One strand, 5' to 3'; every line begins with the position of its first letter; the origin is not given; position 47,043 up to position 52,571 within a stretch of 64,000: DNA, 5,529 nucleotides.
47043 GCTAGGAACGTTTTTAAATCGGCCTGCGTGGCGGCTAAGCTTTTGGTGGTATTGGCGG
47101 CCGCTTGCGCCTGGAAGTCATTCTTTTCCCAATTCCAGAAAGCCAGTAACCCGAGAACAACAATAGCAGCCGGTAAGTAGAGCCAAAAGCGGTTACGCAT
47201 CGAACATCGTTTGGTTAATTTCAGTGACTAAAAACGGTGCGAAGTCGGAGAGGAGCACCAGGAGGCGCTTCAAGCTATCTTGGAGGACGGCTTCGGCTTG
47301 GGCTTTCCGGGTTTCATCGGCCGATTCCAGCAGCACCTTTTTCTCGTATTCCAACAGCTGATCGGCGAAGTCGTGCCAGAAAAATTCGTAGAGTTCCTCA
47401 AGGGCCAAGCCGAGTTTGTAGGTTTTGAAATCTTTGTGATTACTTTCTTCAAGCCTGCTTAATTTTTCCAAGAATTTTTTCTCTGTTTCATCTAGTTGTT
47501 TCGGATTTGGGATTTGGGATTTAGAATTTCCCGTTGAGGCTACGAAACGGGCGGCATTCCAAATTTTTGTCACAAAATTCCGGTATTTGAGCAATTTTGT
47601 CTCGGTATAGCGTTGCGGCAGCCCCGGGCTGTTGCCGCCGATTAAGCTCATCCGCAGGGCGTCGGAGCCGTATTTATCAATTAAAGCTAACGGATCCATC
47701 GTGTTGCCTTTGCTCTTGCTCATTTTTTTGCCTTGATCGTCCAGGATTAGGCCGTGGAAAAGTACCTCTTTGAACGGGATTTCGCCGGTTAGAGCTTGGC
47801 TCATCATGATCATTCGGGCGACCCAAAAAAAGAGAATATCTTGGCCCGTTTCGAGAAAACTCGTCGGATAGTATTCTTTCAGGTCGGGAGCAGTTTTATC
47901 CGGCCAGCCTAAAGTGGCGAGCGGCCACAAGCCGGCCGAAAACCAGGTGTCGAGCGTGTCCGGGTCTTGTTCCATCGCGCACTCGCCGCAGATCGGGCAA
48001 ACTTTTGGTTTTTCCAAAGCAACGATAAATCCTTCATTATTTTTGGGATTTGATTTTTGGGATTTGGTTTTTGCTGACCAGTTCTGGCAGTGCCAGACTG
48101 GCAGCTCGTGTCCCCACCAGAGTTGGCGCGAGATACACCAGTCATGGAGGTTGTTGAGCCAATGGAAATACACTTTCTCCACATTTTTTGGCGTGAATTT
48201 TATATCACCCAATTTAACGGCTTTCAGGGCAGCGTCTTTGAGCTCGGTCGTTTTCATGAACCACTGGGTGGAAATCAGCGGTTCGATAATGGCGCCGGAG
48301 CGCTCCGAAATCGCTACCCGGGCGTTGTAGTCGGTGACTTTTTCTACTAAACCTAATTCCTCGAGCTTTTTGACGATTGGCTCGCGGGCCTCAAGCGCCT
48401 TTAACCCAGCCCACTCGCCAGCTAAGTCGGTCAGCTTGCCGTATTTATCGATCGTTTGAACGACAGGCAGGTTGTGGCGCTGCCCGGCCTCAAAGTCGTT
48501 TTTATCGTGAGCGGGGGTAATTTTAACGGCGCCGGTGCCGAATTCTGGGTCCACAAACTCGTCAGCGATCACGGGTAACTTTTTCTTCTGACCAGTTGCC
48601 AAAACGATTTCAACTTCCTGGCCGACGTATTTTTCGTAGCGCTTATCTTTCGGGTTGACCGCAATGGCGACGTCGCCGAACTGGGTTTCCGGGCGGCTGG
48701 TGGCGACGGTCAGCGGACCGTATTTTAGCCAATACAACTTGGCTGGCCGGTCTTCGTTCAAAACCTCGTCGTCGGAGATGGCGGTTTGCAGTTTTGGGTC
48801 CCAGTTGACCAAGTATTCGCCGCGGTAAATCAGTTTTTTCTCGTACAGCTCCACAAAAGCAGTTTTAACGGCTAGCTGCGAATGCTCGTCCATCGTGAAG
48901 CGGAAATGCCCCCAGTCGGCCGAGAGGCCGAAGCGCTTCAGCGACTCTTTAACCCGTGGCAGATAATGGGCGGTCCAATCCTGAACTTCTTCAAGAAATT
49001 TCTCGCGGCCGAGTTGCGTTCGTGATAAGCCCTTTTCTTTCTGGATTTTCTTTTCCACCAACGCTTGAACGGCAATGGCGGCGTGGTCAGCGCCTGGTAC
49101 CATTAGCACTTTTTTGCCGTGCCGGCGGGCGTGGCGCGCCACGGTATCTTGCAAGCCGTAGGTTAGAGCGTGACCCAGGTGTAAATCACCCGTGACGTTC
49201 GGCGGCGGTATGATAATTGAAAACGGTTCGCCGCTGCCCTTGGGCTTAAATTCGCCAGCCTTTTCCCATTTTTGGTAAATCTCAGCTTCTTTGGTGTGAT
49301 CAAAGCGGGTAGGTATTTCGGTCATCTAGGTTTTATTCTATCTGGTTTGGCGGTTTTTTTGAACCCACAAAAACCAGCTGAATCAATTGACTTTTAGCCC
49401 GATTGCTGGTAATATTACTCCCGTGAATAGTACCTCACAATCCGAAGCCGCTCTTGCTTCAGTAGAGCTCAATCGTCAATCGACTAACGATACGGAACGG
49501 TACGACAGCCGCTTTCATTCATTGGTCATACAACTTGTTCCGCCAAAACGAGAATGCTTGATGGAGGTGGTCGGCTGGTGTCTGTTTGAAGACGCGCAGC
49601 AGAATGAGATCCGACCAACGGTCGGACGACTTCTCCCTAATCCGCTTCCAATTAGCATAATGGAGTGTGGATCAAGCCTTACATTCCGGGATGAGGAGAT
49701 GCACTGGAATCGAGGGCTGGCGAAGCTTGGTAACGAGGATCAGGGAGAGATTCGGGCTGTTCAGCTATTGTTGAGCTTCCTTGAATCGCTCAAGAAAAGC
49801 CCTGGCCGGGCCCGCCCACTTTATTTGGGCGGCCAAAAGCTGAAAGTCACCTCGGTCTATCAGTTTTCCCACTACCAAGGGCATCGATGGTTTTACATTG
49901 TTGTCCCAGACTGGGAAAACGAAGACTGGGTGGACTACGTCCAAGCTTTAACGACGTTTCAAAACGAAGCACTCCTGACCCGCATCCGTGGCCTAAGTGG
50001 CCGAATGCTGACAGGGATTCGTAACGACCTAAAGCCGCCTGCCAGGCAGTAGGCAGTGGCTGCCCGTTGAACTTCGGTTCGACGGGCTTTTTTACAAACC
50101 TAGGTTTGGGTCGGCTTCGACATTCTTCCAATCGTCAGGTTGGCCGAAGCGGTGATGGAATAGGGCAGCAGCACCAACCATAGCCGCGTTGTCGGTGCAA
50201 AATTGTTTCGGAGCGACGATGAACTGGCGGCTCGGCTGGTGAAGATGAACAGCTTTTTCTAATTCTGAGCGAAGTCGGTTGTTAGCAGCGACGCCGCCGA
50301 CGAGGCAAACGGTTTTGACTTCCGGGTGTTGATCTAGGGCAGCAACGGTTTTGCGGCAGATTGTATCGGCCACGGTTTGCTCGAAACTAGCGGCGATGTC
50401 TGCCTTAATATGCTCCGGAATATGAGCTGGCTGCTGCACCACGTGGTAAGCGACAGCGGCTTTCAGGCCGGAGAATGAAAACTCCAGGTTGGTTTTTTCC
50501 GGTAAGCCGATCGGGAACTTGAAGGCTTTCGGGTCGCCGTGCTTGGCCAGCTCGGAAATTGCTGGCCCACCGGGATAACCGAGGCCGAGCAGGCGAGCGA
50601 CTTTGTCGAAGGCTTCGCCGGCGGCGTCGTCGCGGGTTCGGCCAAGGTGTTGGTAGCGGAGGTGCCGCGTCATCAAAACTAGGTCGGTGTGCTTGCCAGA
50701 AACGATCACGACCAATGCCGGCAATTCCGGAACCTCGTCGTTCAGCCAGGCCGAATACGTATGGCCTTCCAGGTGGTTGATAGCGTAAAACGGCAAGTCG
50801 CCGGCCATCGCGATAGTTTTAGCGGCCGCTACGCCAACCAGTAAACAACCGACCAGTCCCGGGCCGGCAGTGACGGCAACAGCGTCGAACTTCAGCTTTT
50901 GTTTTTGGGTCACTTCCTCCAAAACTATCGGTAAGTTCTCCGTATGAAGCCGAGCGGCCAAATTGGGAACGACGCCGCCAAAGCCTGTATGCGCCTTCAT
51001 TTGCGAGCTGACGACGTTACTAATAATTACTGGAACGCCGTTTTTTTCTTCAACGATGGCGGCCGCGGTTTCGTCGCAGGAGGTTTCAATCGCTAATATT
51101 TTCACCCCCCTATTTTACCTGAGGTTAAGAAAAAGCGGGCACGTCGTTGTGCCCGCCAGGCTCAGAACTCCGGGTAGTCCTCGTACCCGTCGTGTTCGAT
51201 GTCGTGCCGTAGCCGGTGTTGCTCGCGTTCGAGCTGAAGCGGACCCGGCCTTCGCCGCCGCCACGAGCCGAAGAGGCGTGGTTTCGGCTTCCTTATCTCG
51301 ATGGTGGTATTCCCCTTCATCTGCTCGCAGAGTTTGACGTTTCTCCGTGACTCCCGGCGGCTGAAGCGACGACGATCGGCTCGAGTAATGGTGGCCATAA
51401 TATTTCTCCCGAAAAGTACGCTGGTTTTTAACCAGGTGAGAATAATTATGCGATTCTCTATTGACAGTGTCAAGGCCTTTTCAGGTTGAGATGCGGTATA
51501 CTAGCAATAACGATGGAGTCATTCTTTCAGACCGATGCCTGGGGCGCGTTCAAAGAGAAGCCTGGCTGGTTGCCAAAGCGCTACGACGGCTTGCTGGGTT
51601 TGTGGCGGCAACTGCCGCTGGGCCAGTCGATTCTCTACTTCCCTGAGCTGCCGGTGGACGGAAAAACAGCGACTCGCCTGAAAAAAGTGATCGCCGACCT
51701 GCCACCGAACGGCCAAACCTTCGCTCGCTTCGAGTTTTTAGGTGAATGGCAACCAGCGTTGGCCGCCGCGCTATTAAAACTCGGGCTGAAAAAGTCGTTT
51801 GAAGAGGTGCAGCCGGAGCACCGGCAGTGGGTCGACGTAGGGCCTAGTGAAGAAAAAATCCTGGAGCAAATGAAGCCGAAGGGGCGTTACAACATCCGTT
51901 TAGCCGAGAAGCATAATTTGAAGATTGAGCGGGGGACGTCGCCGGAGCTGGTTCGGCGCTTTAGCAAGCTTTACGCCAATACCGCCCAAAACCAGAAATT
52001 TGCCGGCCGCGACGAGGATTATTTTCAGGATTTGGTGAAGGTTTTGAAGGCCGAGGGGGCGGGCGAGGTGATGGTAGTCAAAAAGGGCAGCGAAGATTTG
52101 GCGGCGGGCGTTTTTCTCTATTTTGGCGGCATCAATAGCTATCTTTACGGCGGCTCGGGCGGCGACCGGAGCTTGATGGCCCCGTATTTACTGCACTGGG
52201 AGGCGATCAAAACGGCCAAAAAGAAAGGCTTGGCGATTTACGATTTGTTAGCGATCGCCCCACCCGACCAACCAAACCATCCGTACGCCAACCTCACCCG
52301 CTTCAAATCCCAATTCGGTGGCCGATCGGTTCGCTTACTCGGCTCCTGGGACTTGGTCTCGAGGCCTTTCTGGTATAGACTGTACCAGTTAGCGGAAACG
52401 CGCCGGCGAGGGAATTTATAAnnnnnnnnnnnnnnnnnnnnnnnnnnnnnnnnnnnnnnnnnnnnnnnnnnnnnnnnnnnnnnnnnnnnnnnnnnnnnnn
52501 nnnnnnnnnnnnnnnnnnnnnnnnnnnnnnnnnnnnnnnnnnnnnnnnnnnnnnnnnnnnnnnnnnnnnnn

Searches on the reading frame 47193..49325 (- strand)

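Call 81: search_protein_families(library=pfam, proteins=[window:47193-49325:-], max_evalue=0.001)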
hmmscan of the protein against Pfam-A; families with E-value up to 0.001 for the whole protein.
window:47193-49325:- (710 aa): 5 families
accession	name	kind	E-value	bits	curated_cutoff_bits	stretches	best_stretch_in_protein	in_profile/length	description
PF00133.28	tRNA-synt_1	-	4.8e-133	444.3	22.7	1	16-565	2-404/414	tRNA synthetases class I (I, L, M and V)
PF09334.17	tRNA-synt_1g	-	7.7e-21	74.7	20.1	3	42-188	8-135/391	tRNA synthetases class I (M)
PF08264.19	Anticodon_1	-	3.6e-14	53.3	25.1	1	616-705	2-88/148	Anticodon-binding domain of tRNA ligase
PF13603.12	tRNA-synt_1_2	-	1.3e-08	35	25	1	246-297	94-145/185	Leucyl-tRNA synthetase, editing domain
PF01406.26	tRNA-synt_1e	-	0.00012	22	27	0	494-563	214-282/301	tRNA synthetases class I (C) catalytic domain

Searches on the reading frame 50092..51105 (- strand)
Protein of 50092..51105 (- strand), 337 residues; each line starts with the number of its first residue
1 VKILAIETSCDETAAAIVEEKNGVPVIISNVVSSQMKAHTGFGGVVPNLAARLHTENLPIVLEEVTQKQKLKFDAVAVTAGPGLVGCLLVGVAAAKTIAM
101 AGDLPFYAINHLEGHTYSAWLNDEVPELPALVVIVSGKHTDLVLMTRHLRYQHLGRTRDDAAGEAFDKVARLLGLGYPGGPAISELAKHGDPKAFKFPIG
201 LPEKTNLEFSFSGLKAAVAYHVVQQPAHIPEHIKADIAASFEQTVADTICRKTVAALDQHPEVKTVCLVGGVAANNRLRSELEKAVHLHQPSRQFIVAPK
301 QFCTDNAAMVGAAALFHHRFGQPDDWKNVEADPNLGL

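Call 81: search_protein_families(library=pfam, proteins=[window:50092-51105:-], max_evalue=0.001)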
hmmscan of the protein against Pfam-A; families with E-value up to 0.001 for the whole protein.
window:50092-51105:- (337 aa): 2 families
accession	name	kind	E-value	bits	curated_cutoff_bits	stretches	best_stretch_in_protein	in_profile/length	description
PF00814.31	TsaD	-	3.5e-83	279.8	24.8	1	27-311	2-263/264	tRNA N6-adenosine threonylcarbamoyltransferase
PF22521.2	HypF_C_2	-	3.9e-06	27.2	27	1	231-288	163-219/241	Carbamoyltransferase, Kae1-like Domain, second subdomain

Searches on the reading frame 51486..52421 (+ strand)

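Call 81: search_protein_families(library=pfam, proteins=[window:51486-52421:+], max_evalue=0.001)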
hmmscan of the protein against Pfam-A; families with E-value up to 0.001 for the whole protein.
window:51486-52421:+ (311 aa): 2 families
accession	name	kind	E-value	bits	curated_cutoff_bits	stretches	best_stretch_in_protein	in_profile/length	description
PF02388.22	FemAB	-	1.1e-34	120.4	24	2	199-304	301-405/406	FemAB family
PF13480.13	Acetyltransf_6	-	9e-12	45.8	22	1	134-256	8-136/143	Acetyltransferase (GNAT) domain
